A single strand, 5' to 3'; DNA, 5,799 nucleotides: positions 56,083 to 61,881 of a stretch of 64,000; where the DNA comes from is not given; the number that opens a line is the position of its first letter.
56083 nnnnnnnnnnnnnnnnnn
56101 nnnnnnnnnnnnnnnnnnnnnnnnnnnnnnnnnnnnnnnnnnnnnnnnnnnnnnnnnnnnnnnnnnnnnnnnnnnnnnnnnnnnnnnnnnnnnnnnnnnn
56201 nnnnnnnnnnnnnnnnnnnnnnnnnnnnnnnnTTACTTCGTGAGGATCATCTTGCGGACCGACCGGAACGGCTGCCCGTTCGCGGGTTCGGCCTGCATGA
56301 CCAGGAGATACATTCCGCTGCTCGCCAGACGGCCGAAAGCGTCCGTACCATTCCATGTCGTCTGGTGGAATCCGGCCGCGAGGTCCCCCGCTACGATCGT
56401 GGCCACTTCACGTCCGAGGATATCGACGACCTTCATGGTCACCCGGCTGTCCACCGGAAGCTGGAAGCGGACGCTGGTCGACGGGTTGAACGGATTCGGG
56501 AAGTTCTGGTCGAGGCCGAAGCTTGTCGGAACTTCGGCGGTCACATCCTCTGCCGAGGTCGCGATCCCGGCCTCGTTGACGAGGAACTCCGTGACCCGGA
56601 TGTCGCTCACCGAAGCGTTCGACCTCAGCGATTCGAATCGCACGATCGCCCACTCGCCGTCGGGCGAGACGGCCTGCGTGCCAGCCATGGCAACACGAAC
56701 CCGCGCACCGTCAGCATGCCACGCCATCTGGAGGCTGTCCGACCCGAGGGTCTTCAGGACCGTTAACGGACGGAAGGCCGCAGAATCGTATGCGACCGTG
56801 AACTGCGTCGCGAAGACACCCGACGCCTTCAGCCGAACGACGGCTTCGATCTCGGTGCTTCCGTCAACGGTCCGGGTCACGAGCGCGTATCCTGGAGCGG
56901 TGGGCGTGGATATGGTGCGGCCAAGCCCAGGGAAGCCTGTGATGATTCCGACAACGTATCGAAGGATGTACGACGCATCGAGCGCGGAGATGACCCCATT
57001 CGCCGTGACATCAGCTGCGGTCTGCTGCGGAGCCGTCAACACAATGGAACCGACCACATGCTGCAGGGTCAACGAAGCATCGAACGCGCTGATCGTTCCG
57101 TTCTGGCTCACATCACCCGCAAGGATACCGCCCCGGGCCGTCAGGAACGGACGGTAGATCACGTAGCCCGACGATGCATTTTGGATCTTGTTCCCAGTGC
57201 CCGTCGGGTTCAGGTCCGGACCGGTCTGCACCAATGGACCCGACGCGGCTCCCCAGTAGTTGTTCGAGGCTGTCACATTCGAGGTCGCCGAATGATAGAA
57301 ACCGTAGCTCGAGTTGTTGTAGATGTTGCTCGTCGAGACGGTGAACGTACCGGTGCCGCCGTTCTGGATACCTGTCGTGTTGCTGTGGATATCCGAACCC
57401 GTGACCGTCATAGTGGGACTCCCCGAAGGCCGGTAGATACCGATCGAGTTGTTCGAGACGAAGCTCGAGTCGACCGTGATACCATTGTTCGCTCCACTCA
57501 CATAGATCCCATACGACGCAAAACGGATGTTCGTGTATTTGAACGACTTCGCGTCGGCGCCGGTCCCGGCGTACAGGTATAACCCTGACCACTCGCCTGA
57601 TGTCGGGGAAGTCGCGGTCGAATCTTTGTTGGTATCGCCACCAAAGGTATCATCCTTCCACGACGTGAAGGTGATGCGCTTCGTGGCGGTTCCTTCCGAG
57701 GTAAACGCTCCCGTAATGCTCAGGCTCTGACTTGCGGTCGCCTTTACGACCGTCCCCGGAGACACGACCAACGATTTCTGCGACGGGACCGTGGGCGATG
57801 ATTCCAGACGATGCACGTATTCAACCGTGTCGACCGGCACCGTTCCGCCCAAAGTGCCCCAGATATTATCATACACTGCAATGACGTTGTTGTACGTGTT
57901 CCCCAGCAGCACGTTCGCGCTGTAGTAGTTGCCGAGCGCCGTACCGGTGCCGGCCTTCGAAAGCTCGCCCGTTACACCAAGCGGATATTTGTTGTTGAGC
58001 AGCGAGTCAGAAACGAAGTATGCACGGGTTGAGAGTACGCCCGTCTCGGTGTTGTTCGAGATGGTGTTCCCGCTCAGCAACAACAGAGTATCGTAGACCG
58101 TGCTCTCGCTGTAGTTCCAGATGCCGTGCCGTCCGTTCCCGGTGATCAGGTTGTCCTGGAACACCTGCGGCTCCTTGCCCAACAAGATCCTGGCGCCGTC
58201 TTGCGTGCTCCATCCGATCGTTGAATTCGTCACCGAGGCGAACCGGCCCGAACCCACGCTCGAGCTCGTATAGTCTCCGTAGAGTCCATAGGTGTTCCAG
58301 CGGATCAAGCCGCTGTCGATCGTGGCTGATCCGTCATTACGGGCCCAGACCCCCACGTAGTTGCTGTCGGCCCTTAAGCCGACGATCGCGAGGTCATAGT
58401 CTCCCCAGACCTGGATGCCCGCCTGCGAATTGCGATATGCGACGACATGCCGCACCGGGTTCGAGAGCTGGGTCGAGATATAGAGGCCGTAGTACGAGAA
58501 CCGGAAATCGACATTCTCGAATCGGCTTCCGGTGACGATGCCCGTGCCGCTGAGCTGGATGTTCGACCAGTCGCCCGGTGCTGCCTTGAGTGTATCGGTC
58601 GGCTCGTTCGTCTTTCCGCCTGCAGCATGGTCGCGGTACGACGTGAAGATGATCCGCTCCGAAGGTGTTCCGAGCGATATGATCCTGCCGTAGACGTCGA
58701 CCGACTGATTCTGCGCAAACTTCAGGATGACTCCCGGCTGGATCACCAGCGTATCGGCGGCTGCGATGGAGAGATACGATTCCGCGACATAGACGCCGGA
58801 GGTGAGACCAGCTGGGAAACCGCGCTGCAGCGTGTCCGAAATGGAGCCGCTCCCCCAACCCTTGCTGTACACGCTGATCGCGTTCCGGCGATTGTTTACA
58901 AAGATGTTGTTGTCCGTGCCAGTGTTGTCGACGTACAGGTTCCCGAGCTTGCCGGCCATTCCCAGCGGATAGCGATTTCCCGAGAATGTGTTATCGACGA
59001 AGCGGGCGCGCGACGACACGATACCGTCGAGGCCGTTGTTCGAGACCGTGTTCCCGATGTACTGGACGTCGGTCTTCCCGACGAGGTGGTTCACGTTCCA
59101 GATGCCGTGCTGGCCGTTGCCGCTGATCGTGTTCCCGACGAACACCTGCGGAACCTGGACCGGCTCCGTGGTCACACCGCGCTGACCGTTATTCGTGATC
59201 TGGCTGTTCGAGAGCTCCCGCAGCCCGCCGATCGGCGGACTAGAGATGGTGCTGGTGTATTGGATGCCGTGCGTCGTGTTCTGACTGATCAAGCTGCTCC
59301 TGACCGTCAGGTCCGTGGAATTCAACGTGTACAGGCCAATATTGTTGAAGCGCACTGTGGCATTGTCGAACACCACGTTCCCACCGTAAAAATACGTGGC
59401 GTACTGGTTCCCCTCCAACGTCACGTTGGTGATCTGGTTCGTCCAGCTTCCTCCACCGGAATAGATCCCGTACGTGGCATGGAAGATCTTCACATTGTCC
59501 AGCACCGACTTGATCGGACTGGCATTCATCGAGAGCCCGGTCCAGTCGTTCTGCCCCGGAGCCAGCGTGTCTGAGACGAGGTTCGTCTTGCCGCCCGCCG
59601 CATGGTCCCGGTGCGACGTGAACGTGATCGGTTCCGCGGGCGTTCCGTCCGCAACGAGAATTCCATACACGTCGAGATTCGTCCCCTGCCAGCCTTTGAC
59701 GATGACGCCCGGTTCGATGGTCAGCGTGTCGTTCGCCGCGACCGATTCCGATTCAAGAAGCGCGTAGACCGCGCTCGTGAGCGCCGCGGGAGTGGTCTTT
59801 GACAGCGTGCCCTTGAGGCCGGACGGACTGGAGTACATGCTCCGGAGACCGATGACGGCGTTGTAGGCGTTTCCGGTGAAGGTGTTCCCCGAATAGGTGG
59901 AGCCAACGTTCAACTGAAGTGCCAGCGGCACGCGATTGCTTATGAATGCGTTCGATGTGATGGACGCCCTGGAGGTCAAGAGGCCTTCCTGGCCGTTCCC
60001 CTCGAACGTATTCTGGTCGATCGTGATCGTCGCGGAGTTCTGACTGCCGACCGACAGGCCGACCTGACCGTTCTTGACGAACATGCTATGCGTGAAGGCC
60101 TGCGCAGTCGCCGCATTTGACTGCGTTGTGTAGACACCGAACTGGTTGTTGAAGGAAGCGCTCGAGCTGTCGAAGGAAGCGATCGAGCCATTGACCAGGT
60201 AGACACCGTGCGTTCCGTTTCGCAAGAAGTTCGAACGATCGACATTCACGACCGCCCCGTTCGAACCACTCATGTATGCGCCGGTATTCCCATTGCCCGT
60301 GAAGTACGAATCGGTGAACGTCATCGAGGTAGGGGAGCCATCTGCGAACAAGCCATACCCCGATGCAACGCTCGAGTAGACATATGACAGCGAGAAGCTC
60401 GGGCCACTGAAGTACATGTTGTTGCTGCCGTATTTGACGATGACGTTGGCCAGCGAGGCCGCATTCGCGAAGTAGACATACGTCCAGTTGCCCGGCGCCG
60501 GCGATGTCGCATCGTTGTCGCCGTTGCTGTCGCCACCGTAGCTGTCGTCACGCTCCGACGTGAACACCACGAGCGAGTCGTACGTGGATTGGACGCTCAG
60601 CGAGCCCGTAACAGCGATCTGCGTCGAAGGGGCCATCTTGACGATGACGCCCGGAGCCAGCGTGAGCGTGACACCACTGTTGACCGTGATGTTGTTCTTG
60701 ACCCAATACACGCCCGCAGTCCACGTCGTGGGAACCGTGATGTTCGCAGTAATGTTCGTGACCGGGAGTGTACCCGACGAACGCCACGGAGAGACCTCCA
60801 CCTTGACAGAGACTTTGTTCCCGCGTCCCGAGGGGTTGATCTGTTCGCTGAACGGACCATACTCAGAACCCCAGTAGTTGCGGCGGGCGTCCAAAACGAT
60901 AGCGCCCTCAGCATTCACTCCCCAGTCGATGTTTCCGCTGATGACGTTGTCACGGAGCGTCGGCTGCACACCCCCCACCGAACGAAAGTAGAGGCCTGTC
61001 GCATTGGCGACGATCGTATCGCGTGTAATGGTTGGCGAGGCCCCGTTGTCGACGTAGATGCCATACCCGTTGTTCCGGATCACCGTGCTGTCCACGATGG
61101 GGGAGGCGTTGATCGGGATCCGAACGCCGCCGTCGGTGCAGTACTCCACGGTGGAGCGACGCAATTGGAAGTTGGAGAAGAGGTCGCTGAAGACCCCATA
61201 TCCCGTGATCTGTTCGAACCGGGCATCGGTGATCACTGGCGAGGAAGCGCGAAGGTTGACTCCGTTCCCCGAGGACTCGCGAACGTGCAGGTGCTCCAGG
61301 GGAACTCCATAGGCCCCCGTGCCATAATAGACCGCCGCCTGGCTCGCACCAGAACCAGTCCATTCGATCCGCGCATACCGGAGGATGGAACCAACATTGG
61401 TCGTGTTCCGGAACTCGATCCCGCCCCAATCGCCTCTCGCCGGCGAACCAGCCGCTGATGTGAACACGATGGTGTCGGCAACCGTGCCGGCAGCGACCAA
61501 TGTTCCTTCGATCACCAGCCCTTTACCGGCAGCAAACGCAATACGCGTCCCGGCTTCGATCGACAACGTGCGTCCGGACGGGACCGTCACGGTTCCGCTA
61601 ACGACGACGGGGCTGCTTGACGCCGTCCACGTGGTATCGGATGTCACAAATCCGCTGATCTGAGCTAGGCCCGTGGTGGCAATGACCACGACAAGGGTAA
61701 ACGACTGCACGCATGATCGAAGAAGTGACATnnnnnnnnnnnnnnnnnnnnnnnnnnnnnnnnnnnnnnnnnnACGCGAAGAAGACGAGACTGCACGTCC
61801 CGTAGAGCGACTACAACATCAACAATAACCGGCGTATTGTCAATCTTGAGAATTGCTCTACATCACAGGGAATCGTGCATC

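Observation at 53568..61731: T9SS-exported cohesin–dockerin pair: a cellulosome-like scaffold without cellulases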

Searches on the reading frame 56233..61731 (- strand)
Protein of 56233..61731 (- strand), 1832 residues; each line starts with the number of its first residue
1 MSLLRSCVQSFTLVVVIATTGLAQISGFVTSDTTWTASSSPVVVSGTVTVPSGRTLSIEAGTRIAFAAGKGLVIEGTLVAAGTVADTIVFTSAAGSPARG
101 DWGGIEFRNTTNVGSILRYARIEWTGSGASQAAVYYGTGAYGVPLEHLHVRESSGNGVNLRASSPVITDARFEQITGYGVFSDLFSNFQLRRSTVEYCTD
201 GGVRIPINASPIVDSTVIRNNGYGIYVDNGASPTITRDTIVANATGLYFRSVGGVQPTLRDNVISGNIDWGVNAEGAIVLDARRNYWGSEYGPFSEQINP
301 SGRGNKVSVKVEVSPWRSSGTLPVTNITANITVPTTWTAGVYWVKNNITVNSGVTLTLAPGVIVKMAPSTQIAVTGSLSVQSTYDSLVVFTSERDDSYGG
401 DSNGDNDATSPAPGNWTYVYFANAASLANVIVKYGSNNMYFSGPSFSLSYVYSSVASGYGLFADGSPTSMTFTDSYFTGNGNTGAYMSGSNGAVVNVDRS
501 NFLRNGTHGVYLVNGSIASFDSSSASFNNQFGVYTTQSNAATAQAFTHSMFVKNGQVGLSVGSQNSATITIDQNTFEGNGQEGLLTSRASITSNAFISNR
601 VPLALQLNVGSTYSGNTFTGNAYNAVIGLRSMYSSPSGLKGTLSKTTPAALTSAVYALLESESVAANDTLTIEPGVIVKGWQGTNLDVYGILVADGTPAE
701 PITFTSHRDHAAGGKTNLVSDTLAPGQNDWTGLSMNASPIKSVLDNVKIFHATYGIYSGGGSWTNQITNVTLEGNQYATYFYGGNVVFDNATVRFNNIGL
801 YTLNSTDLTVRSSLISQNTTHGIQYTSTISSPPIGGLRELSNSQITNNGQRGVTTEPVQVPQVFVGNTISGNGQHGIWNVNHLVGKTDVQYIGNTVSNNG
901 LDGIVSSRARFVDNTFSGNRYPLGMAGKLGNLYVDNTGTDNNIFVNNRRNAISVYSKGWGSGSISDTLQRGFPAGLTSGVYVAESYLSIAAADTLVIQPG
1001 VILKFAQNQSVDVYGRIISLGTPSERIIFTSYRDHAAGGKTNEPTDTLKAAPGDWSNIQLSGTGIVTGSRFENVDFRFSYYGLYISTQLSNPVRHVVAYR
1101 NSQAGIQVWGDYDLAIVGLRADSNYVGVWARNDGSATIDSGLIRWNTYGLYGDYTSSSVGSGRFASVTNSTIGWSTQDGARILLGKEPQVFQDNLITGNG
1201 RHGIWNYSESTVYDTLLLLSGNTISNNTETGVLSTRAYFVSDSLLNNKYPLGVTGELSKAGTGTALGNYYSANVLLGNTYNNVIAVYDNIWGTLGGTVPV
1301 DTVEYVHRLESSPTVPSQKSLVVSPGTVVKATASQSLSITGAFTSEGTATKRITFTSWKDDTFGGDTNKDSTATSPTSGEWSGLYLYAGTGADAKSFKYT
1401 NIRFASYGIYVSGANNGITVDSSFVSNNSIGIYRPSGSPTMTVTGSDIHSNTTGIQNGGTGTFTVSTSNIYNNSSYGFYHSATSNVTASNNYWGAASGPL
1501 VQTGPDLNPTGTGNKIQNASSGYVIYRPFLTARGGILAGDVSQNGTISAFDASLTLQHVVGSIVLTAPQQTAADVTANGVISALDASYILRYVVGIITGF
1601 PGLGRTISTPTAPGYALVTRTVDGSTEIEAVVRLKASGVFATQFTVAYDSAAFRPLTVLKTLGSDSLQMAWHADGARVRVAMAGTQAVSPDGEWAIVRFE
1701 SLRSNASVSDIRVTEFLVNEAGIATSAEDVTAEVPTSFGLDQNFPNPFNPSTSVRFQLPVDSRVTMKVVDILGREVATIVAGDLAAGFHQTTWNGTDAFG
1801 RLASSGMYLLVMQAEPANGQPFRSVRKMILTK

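Call 3: search_protein_families(library=pfam, proteins=[window:56233-61731:-], max_evalue=0.1)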
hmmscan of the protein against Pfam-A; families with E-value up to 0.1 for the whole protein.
window:56233-61731:- (1832 aa): 5 families
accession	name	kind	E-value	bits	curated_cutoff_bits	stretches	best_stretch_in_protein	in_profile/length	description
PF13229.12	Beta_helix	-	1.9e-60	203.5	25.9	7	142-275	10-145/158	Right handed beta helix region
PF05048.19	NosD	-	3e-30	105.7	23.6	5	1100-1289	14-184/212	Periplasmic copper-binding protein (NosD)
PF13860.13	FlgD_ig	-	2.9e-09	37.2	27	1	1753-1815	13-76/79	FlgD Ig-like domain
PF00404.24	Dockerin_1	-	1e-07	32.5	22.9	1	1538-1593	1-56/57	Dockerin type I domain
PF18962.6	Por_Secre_tail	-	0.027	15.2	27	0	1744-1814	2-64/75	Secretion system C-terminal sorting domain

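Call 4: search_protein_families(library=ncbifam, proteins=[window:56233-61731:-], max_evalue=0.1)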
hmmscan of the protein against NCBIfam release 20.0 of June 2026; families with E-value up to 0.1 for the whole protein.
window:56233-61731:- (1832 aa): 2 families
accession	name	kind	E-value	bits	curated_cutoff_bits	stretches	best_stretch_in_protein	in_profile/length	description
NF005176.1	PRK06655.1-1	equivalog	3e-05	24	230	1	1762-1816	97-151/197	flagellar hook assembly protein FlgD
NF009276.0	PRK12633.1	equivalog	4e-05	23.4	383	1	1737-1823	104-190/234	flagellar basal body rod modification protein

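Call 31: search_solved_structures(query=window:57142-61731:-, max_evalue=0.01)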
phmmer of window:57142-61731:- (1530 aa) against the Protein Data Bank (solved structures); distinct sequences matched with E-value up to 0.01: 0.

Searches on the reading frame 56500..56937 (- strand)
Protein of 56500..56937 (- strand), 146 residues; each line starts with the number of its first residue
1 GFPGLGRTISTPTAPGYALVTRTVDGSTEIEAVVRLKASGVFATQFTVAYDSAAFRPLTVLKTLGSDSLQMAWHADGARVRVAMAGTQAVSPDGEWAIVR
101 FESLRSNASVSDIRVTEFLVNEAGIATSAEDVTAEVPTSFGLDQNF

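Call 6: search_protein_families(library=pfam, proteins=[window:56500-56937:-], max_evalue=10)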
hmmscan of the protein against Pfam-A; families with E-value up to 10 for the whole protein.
seq(146 aa): 1 family
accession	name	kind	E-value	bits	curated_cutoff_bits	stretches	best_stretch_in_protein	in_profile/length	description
PF15363.11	BTBD8_C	-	0.15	12.8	27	1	84-102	25-43/46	BTB/POZ domain-containing protein 8, C-terminal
